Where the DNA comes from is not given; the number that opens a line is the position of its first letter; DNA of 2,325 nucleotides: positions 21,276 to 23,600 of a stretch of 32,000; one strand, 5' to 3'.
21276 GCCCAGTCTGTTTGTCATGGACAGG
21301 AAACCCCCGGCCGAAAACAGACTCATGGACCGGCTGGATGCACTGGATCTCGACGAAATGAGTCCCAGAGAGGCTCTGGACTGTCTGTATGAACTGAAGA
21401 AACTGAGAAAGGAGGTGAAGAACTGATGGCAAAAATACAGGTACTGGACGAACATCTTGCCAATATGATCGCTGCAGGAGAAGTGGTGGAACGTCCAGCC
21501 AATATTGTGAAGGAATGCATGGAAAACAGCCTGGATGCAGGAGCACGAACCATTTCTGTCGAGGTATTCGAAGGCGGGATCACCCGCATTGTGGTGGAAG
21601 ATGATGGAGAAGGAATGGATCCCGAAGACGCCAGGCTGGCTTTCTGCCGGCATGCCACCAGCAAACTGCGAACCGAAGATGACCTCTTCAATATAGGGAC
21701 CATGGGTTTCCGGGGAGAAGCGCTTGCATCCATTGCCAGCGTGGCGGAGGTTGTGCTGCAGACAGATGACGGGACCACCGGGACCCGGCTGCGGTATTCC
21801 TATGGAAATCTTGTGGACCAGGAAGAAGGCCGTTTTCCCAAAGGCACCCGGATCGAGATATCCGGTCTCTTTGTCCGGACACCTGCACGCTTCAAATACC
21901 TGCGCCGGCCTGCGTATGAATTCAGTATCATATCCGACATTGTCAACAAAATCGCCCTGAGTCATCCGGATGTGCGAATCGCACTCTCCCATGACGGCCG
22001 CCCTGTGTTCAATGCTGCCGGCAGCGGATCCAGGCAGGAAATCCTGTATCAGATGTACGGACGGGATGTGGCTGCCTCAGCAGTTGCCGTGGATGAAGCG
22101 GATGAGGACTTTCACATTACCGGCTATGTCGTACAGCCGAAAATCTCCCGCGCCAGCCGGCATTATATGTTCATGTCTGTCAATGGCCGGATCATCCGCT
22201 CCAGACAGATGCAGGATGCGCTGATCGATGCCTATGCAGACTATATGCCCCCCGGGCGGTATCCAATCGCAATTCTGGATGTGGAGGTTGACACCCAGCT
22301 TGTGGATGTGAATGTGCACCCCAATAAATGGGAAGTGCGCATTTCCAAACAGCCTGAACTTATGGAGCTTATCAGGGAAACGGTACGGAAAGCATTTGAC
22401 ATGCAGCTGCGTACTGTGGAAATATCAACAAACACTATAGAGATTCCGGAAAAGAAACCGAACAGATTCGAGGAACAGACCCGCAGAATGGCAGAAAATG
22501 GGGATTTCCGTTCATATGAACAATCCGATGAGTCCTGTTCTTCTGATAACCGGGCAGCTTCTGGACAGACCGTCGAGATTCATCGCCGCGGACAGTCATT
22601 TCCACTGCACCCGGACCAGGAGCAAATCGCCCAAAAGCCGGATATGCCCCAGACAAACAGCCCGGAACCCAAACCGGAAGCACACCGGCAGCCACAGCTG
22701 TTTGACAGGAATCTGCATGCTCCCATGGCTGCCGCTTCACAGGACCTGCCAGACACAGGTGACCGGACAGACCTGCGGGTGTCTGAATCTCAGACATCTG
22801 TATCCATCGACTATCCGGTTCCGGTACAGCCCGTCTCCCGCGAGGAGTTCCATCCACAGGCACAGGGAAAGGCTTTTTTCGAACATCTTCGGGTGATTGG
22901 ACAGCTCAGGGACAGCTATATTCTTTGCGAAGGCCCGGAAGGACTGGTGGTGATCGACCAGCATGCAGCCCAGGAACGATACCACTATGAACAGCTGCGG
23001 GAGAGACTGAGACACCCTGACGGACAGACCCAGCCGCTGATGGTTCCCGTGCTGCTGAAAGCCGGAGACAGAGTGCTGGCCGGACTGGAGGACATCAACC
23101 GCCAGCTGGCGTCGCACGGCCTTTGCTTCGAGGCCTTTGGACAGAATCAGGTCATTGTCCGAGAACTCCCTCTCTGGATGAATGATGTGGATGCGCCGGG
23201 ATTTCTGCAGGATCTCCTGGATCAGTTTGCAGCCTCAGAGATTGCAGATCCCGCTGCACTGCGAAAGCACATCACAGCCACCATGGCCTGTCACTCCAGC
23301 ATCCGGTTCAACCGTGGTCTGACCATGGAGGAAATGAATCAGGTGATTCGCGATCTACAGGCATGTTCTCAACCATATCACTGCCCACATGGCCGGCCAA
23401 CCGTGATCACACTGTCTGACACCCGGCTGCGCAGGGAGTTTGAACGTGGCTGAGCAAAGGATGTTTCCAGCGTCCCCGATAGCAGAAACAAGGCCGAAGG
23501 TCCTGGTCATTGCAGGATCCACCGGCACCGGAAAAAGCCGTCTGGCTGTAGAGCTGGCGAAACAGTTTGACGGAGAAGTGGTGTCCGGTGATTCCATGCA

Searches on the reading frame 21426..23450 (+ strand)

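Call 72: search_protein_families(library=pfam, proteins=[window:21426-23450:+], max_evalue=0.00001)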
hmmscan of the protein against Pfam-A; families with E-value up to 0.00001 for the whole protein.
window:21426-23450:+ (675 aa): 4 families
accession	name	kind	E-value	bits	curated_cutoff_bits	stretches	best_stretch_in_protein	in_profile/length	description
PF08676.16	MutL_C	-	3.3e-36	124.6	25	1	491-630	1-140/142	MutL C terminal dimerisation domain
PF01119.25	DNA_mis_repair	-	1.5e-35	121.8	26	1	208-324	2-118/119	DNA mismatch repair protein, C-terminal domain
PF13589.12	HATPase_c_3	-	1.4e-12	48.2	25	1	26-131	5-110/137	Histidine kinase-, DNA gyrase B-, and HSP90-like ATPase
PF02518.31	HATPase_c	-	2.2e-07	31.7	26.4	1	22-84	4-64/111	Histidine kinase-, DNA gyrase B-, and HSP90-like ATPase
